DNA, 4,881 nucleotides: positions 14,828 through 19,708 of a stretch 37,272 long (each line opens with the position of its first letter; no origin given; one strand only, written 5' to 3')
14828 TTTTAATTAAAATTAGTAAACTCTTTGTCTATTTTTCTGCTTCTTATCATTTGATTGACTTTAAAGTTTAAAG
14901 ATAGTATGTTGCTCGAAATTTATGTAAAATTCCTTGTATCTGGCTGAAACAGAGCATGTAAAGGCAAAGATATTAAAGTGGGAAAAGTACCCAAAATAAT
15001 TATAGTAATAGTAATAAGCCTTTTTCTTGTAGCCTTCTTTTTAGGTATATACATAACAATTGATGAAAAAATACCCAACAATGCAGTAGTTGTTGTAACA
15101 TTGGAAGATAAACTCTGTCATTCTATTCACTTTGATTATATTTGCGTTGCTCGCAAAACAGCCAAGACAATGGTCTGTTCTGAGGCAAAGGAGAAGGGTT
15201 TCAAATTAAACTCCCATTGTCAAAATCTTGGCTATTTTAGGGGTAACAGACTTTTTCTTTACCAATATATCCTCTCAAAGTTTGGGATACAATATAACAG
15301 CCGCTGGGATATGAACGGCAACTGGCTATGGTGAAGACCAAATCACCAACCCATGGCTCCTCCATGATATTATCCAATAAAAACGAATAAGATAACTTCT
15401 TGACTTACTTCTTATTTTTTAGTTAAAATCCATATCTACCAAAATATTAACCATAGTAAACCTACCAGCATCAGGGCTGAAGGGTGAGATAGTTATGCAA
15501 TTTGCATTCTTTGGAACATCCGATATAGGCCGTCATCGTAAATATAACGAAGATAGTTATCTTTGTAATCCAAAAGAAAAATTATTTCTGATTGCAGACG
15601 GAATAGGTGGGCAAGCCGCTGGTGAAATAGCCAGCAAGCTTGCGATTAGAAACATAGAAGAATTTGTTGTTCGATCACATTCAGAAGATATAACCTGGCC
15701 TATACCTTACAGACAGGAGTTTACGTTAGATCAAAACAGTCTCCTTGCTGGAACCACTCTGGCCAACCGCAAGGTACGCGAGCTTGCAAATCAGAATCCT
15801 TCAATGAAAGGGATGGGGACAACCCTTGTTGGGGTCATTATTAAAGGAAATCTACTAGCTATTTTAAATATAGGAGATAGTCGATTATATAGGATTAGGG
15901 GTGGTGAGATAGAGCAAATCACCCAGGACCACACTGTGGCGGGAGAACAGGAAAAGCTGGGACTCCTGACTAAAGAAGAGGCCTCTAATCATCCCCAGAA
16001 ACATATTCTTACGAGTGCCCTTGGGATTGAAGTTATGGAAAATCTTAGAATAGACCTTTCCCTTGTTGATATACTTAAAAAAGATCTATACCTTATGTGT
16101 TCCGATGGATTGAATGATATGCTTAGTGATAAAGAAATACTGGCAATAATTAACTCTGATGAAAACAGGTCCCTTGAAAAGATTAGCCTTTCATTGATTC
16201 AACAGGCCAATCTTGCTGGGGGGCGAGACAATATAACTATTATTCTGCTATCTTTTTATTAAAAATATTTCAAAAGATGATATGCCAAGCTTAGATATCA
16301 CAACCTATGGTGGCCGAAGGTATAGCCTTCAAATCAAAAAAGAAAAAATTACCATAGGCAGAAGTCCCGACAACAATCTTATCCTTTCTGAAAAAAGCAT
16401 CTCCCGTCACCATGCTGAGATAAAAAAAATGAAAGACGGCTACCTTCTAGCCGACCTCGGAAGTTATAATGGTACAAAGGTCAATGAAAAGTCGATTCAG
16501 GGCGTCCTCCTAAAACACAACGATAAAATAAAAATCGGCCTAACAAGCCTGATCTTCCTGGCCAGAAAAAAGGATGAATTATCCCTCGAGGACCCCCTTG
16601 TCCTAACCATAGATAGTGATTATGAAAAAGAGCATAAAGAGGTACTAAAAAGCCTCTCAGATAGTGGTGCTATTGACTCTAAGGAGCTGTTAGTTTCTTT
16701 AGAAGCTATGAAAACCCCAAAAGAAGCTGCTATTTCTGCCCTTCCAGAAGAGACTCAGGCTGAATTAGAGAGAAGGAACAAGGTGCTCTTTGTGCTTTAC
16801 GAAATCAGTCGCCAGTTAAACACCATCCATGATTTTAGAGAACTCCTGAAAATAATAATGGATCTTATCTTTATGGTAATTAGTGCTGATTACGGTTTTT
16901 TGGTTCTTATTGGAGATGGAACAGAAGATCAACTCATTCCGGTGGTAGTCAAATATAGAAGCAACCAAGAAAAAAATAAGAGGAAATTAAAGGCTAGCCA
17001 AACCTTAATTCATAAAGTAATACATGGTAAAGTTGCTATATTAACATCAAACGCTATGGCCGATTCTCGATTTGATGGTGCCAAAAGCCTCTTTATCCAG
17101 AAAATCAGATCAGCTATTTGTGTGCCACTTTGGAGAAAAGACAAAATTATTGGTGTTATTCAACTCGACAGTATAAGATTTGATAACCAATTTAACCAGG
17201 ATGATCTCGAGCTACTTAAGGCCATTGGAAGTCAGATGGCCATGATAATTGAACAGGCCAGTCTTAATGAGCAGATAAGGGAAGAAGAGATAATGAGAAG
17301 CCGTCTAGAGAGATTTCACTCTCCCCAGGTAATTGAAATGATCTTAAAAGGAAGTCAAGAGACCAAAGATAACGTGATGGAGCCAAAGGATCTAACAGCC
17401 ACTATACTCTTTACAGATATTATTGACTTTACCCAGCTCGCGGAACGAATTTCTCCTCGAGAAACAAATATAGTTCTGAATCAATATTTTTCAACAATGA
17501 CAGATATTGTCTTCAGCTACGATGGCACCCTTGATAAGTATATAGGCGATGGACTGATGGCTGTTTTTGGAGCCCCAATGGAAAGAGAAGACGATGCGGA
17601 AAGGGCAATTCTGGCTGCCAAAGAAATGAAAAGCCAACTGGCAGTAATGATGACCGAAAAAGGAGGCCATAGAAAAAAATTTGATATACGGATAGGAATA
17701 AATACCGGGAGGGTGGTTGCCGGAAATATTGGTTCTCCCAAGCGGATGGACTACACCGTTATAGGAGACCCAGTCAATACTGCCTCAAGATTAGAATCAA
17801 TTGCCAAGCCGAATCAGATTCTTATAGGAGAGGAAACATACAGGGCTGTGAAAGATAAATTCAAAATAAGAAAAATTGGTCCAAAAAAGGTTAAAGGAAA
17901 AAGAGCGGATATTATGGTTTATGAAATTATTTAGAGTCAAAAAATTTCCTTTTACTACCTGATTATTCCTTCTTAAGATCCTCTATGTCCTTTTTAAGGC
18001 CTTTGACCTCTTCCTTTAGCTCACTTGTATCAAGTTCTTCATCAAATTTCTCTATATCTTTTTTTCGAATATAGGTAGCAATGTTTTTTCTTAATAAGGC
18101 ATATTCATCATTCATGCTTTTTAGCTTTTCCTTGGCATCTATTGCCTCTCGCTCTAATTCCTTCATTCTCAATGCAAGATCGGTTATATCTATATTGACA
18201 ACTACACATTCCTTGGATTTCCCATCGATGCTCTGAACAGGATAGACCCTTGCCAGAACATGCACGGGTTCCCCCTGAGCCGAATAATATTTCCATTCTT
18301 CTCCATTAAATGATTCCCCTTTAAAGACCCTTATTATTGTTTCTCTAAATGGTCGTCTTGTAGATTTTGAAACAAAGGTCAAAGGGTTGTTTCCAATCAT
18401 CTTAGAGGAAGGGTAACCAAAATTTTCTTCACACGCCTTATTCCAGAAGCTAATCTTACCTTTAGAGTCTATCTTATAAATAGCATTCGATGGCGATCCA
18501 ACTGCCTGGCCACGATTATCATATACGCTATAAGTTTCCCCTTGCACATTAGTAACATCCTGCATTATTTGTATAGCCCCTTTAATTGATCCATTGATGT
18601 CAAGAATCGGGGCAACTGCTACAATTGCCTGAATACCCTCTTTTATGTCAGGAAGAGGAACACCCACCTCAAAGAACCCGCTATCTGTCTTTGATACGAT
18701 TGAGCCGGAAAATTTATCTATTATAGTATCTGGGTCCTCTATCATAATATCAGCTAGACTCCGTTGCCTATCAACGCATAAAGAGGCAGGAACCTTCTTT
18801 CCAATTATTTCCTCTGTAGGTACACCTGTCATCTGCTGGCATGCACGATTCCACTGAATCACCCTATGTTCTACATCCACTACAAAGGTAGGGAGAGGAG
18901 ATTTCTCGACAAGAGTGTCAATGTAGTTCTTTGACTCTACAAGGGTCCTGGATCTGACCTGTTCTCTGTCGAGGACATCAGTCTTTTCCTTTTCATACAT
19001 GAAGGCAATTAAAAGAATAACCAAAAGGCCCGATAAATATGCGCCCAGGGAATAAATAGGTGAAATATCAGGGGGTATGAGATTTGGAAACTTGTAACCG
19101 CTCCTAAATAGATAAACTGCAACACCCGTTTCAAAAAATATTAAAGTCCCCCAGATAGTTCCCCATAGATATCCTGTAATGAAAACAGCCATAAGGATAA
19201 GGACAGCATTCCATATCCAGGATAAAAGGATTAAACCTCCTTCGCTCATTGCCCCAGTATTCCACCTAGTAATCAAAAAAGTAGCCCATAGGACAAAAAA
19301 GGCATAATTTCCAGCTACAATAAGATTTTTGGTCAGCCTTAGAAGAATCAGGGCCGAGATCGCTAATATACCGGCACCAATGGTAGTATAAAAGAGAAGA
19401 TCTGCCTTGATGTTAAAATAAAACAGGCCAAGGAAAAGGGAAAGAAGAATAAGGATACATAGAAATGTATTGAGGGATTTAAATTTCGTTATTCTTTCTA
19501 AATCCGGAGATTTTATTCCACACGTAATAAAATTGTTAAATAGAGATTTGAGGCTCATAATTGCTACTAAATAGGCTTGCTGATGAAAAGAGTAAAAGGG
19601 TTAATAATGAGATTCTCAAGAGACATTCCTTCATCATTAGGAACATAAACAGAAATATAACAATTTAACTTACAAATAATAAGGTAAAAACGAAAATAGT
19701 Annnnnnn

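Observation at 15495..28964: Signalling-dense island wraps the filament module: 2 PP2C, 1 Hanks kinase, 3-4 FHA domains, a cyclase, PAS sensors and a c-di-GMP receptor motif in 13.5 kb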

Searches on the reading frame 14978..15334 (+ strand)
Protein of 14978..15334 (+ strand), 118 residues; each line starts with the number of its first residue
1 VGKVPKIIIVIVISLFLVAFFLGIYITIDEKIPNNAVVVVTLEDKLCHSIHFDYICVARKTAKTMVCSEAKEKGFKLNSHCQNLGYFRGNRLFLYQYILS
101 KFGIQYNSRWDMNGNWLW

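Call 4: search_protein_families(library=pfam, proteins=[window:14978-15334:+], max_evalue=0.01)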
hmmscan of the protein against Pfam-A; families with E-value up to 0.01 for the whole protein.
window:14978-15334:+ (118 aa): 0 families

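Call 19: search_protein_families(library=ncbifam, proteins=[window:14978-15334:+], max_evalue=0.01)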
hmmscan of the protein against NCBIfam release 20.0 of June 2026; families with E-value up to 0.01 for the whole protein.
window:14978-15334:+ (118 aa): 0 families

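Call 24: find_homologous_proteins(query=window:14978-15334:+)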
Query window:14978-15334:+ (118 aa): 166 proteins with E <= 0.001 among 170 candidates; the best 120 are listed.
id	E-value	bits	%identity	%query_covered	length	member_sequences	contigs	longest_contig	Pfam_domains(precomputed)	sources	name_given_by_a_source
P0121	5.2e-68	245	92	100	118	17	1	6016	-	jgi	-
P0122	9.3e-64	231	87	85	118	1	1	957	-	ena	-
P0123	1.2e-63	230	87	100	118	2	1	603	-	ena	-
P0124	3.4e-63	229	88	88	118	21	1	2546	-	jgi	-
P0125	3.4e-63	229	87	100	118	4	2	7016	-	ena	-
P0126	3.9e-62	226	88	86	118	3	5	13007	-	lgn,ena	-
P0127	2.7e-59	216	80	98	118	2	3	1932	-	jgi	-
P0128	3.2e-59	216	81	100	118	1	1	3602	-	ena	-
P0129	3.4e-59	216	81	100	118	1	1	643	-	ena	-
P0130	6.1e-59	215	81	100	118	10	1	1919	-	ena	-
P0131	7.4e-59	215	81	100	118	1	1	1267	-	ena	-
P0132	7.7e-59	215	80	100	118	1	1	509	-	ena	-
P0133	1.3e-58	214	81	100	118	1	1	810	-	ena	-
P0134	4.6e-58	212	79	100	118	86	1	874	-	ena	-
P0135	5.3e-58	212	79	100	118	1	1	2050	-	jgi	jgi:hypothetical protein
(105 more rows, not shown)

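Call 38: search_protein_families(library=pfam, proteins=[window:14978-15334:+], max_evalue=10)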
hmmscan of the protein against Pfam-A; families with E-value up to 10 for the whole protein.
window:14978-15334:+ (118 aa): 0 families

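Call 44: predict_structure(alignment_id=A3)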
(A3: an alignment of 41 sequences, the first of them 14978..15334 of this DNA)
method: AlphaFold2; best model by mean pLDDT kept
length: 118 residues; sequences in the alignment: 41
mean_pLDDT: 86.2   pTM: 0.64
mean pLDDT of the five models: 86.2, 85.8, 84.6, 81.8, 81.7
residues with pLDDT >= 90: 49; 70-90: 63; 50-70: 6; < 50: 0
segments of 3 or more residues with pLDDT < 50: none
pLDDT, mean of each block of 10 residues (from residue 1): 84 93 86 89 93 90 94 93 79 84 75 72
secondary structure, 60 per line:
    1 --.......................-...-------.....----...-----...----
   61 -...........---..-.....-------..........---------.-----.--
elements in order: H3-25 E27-29 E37-41 E46-48 E62-66 H67-72 H79-83 E91-93 H94-100

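Call 57: fold_search(model_id=the predicted structure, library=pdb)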
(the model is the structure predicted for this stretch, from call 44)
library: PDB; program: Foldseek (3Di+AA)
matches with E <= 10: 23; with E <= 0.001: 0
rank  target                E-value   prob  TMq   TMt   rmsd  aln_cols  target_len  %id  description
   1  1wpk_MODEL_1_A        7.2e-01  0.63  0.30  0.25   3.3        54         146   18  Methylated Form of N-terminal Transcriptional Regulator Domain of Escherichia Coli Ada Protein (released 2005-09-13)
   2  8d43_A                1.3e+00  0.04  0.11  0.02  12.8        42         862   12  Cryo-EM structure of human Kidney Glucosidase II (released 2022-11-16)
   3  7k9t_A                2.0e+00  0.02  0.11  0.02  12.7        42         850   12  Co-crystal structure of alpha glucosidase with compound 5 (released 2021-09-29)
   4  1u8b_A                2.4e+00  0.30  0.28  0.25   4.5        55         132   16  Crystal structure of the methylated N-ADA/DNA complex (released 2005-10-11)
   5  5ieg_A                2.9e+00  0.02  0.11  0.02  12.7        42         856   12  Murine endoplasmic reticulum alpha-glucosidase II with N-9'-methoxynonyl-1-deoxynojirimycin. (released 2016-07-27)
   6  7kbj_A                3.1e+00  0.02  0.11  0.03  12.7        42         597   12  Co-crystal structure of alpha glucosidase with compound 9 (released 2021-10-06)
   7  7jty_A                3.7e+00  0.02  0.11  0.02  12.7        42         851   12  Co-crystal structure of alpha glucosidase with compound 1 (released 2021-10-13)
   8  7k9n_C                3.7e+00  0.02  0.11  0.02  12.6        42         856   12  Co-crystal structure of alpha glucosidase with compound 2 (released 2021-09-29)
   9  5hjr_A                4.0e+00  0.01  0.11  0.02  12.7        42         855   12  Murine endoplasmic reticulum alpha-glucosidase II with bound covalent intermediate (released 2016-07-27)
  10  5f0e_A                4.0e+00  0.01  0.11  0.02  12.7        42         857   12  Murine endoplasmic reticulum alpha-glucosidase II (released 2016-07-27)
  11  7k9q_C                4.2e+00  0.01  0.11  0.02  12.6        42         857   12  Co-crystal structure of alpha glucosidase with compound 4 (released 2021-09-29)
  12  1adn_MODEL_1_A        4.8e+00  0.12  0.26  0.33   5.2        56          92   18  SOLUTION STRUCTURE OF THE DNA METHYLPHOSPHOTRIESTER REPAIR DOMAIN OF ESCHERICHIA COLI ADA (released 1994-01-31)
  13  5hjo_A                4.8e+00  0.01  0.11  0.02  12.7        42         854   12  Murine endoplasmic reticulum alpha-glucosidase II with bound substrate analogue (released 2016-07-27)
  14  1zgw_MODEL_1_A        5.5e+00  0.14  0.28  0.24   4.4        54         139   20  NMR structure of E. Coli Ada protein in complex with DNA (released 2005-10-18)
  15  7k9n_A                5.5e+00  0.01  0.11  0.02  12.7        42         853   12  Co-crystal structure of alpha glucosidase with compound 2 (released 2021-09-29)
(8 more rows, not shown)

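Call 83: search_protein_families(library=padloc, proteins=[window:14978-15334:+], max_evalue=0.001)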
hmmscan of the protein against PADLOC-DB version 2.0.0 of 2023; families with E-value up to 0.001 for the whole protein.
window:14978-15334:+ (118 aa): 0 families

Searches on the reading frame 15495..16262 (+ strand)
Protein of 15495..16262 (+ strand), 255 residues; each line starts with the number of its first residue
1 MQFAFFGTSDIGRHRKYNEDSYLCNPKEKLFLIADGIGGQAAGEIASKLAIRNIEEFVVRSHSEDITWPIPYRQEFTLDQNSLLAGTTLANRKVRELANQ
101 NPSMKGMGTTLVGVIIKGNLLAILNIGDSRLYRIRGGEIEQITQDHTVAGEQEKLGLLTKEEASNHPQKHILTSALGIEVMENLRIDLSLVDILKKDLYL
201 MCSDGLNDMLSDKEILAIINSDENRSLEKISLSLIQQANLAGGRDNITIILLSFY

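Call 3: search_protein_families(library=pfam, proteins=[window:15495-16262:+], max_evalue=0.01)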
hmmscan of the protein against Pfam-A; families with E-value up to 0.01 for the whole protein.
window:15495-16262:+ (255 aa): 3 families
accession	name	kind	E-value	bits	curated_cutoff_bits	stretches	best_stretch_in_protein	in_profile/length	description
PF00481.26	PP2C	-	2.1e-13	51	20.3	1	18-154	24-148/255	Protein phosphatase 2C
PF13672.11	PP2C_2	-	7.7e-12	45.6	24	1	16-214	10-182/209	Protein phosphatase 2C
PF07228.17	SpoIIE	-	0.0082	16.5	25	0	180-254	107-191/192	Stage II sporulation protein E (SpoIIE)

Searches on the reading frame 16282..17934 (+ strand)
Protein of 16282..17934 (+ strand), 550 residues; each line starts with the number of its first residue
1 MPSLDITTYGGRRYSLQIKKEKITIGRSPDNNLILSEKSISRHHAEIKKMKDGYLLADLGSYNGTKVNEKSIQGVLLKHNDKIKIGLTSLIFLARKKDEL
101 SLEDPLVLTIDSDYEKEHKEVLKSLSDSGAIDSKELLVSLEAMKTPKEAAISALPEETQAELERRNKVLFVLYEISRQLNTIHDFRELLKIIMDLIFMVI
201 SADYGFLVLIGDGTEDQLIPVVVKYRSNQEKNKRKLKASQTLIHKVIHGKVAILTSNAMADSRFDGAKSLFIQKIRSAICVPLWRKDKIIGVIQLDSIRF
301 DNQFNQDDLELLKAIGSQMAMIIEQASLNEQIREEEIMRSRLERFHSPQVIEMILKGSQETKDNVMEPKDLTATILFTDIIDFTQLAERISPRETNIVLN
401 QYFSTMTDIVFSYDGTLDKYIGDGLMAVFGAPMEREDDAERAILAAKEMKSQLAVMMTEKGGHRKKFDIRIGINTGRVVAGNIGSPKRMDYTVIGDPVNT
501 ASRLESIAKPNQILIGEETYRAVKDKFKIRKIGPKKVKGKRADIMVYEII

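Call 3: search_protein_families(library=pfam, proteins=[window:16282-17934:+], max_evalue=0.01)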
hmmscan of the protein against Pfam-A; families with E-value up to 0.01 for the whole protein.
window:16282-17934:+ (550 aa): 6 families
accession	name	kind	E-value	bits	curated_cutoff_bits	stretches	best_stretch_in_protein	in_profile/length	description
PF00211.25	Guanylate_cyc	-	8.5e-35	120.4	21.9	1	372-547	8-179/183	Adenylate and Guanylate cyclase catalytic domain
PF00498.31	FHA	-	7e-20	71.7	20.7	1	23-86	1-67/67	FHA domain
PF16697.10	Yop-YscD_cpl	-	5e-14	52.8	33.2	1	16-93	12-91/94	Inner membrane component of T3SS, cytoplasmic domain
PF13185.12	GAF_2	-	1.7e-13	51.4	28.6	1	183-324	2-136/136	GAF domain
PF01590.32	GAF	-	5.8e-12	46.7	22.4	1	184-323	1-133/133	GAF domain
PF13492.12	GAF_3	-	4.3e-10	40.5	27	1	186-325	3-129/129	GAF domain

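Call 19: search_protein_families(library=ncbifam, proteins=[window:16282-17934:+], max_evalue=0.01)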
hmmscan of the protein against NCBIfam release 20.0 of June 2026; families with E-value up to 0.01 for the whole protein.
window:16282-17934:+ (550 aa): 14 families
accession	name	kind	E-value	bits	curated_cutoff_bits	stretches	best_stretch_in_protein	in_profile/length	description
NF049868.1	FhaB_Rv0019c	equivalog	2.3e-15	57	125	1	14-90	79-156/158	FHA domain-containing protein FhaB/FipA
NF041660.2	oxygluDhInhib_OdhI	equivalog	3.6e-15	56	200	1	11-94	48-129/130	oxoglutarate dehydrogenase inhibitor Odhl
TIGR03903.1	TOMM_kin_cyc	equivalog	6.8e-14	50.7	705.75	1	394-531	313-444/1267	TOMM system kinase/cyclase fusion protein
TIGR01817.1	nifA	equivalog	1.8e-09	37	528.85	1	169-341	4-174/534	nif-specific transcriptional activator NifA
TIGR03354.1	VI_FHA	hypoth_equivalog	6.9e-09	36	120.25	1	13-87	16-96/420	type VI secretion system-associated FHA domain protein TagH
NF052573.1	HisKinEspAMyxo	equivalog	1.4e-08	33.3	1400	1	17-95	42-122/755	serine histidine kinase EspA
NF033760.1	gliding_GltG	equivalog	2.8e-08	32.8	650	1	17-90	20-94/650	adventurous gliding motility protein GltG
NF003451.0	PRK05022.1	equivalog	9.3e-05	21.3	476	1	168-348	9-184/512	nitric oxide reductase transcriptional regulator NorR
NF058673.1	LipAdnlyCyLipJMY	equivalog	0.0003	19.6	800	1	368-522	291-420/449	bifunctional lipase/adenylate cyclase LipJ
NF038230.1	Regu_Geo_Pelo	equivalog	0.00032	18.7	1200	1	241-335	435-528/935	GPMC system transcriptional regulator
TIGR02916.1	PEP_his_kin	equivalog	0.0011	17.6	300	1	254-334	386-468/679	XrtA/PEP-CTERM system histidine kinase PrsK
NF052403.1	ESX1TransRegEspM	equivalog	0.0036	16.2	550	0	3-86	11-93/367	ESX-1 type VII secretion system transcriptional regulator EspM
NF053781.1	cdiGMPphdstlr2612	equivalog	0.0059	14.3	1600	1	279-343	384-448/1268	Tlr1612 family c-di-GMP phosphodiesterase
NF041303.1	Indglycph_syn_Halo_TrpC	equivalog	0.0063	15.8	380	0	219-301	47-128/250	indole-3-glycerol phosphate synthase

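Call 83: search_protein_families(library=padloc, proteins=[window:16282-17934:+], max_evalue=0.001)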
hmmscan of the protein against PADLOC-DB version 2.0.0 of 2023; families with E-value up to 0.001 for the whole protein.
window:16282-17934:+ (550 aa): 12 families
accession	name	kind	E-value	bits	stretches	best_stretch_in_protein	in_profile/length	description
PDLC00734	PycC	-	3.8e-27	93.4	1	311-506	127-322/374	Pycsar cyclase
PDLC02367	PycC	-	1.4e-22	78.3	1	369-531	40-200/226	-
PDLC02370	PycC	-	1.5e-18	65.3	1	375-536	84-249/340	-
PDLC00766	PycC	-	2.6e-17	61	1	369-532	40-204/232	Pycsar cyclase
PDLC00765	PycC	-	2.4e-16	57.9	1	369-528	254-417/477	Pycsar cyclase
PDLC02369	PycC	-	7e-16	56.5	1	360-533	36-201/248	-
PDLC00764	PycC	-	9.6e-14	49.1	1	372-535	94-265/449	Pycsar cyclase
PDLC02366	PycC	-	1.3e-11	42.2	1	397-526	76-204/486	-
PDLC00763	PycC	-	2.4e-10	38.3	1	375-527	56-211/268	Pycsar cyclase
PDLC00762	PycC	-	1e-09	35.8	1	397-524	78-207/508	Pycsar cyclase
PDLC02368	PycC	-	1.7e-08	32.3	1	372-526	44-203/234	-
PDLC00767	PycC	-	1.2e-06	26.2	1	376-536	96-262/337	Pycsar cyclase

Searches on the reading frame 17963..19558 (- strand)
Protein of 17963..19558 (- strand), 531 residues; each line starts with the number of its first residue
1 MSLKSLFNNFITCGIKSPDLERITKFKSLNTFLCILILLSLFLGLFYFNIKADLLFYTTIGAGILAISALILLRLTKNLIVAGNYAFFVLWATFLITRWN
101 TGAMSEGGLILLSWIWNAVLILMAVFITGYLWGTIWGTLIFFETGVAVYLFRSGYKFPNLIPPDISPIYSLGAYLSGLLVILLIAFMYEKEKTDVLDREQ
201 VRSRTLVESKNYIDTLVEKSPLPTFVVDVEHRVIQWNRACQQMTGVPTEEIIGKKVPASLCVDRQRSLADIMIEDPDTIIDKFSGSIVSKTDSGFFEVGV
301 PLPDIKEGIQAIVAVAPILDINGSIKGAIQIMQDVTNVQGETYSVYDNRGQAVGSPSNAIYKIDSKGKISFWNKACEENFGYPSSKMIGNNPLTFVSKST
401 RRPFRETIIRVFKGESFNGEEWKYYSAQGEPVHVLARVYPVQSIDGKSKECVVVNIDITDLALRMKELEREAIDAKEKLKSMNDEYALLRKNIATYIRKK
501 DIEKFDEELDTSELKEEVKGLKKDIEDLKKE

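Call 3: search_protein_families(library=pfam, proteins=[window:17963-19558:-], max_evalue=0.01)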
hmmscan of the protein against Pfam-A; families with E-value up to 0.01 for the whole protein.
window:17963-19558:- (531 aa): 8 families
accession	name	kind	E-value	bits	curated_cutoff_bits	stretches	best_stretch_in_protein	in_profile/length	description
PF00989.32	PAS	-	1.6e-22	80.1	22.6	2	359-456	13-111/113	PAS fold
PF13426.13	PAS_9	-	1.4e-21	77.1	27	2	358-460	2-103/103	PAS domain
PF08448.16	PAS_4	-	7.7e-19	68.4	23.1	2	356-461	5-108/110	PAS fold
PF08447.18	PAS_3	-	8.5e-10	39.2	25.6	1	370-454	2-88/89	PAS fold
PF13188.13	PAS_8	-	3.8e-08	33.4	21.8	1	213-256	3-43/65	PAS domain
PF13596.12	PAS_10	-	0.0005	21.1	22.1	0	265-336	40-106/106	PAS domain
PF12860.13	PAS_7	-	0.00096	19.7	27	0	226-281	10-64/115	PAS fold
PF24820.1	Diguanyl_cycl_sensor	-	0.0062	16.9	28.1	0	357-408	6-57/109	Diguanylate cyclase-like sensor domain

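Call 19: search_protein_families(library=ncbifam, proteins=[window:17963-19558:-], max_evalue=0.01)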
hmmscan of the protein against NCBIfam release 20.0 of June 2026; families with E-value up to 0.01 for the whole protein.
window:17963-19558:- (531 aa): 9 families
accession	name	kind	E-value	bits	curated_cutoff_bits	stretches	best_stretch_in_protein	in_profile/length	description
TIGR00229.1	sensory_box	domain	1.9e-26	92.6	22.9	2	357-461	15-119/126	PAS domain S-box protein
NF041552.1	TF_PrdR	equivalog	1.7e-10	39.9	795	1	355-492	142-264/577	sigma-54 dependent transcriptional regulator PrdR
NF045675.1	PhdiestaseDibA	equivalog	1.1e-08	33.9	980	1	360-470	91-201/623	phosphodiesterase DibA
NF046044.1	PnpS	equivalog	4.4e-08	32.5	400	1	326-461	33-163/390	two-component system histidine kinase PnpS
NF008467.0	PRK11359.1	equivalog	5.4e-08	31.3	857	1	352-480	141-269/800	oxygen-sensing cyclic-di-GMP phosphodiesterase DosP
NF008468.0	PRK11360.1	equivalog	9.7e-08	30.8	646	1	205-338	262-380/616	two-component system sensor histidine kinase AtoS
NF007474.0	PRK10060.1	equivalog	1.3e-07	30.2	782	1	327-461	91-226/663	cyclic di-GMP phosphodiesterase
NF007298.0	PRK09776.1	equivalog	2.6e-06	25.6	1135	1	305-473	509-685/1111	diguanylate cyclase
TIGR02938.1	nifL_nitrog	equivalog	0.0014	17.2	242.45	0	216-255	9-48/494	nitrogen fixation negative regulator NifL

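Call 83: search_protein_families(library=padloc, proteins=[window:17963-19558:-], max_evalue=0.001)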
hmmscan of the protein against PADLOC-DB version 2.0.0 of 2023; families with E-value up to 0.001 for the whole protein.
window:17963-19558:- (531 aa): 0 families

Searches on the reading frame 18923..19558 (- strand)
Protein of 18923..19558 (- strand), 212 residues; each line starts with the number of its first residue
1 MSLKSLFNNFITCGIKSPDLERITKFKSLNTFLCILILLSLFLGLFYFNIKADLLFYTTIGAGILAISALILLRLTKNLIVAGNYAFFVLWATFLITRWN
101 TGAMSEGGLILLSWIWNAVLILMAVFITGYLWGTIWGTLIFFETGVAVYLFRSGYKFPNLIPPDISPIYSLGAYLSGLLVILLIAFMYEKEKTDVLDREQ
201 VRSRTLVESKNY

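Call 38: search_protein_families(library=pfam, proteins=[window:18923-19558:-], max_evalue=10)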
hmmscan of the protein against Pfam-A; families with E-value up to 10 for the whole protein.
seq(212 aa): 1 family
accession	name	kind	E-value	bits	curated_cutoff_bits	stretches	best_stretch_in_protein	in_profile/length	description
PF15701.10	DUF4668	-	2.7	8.2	27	0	35-80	96-141/162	Domain of unknown function (DUF4668)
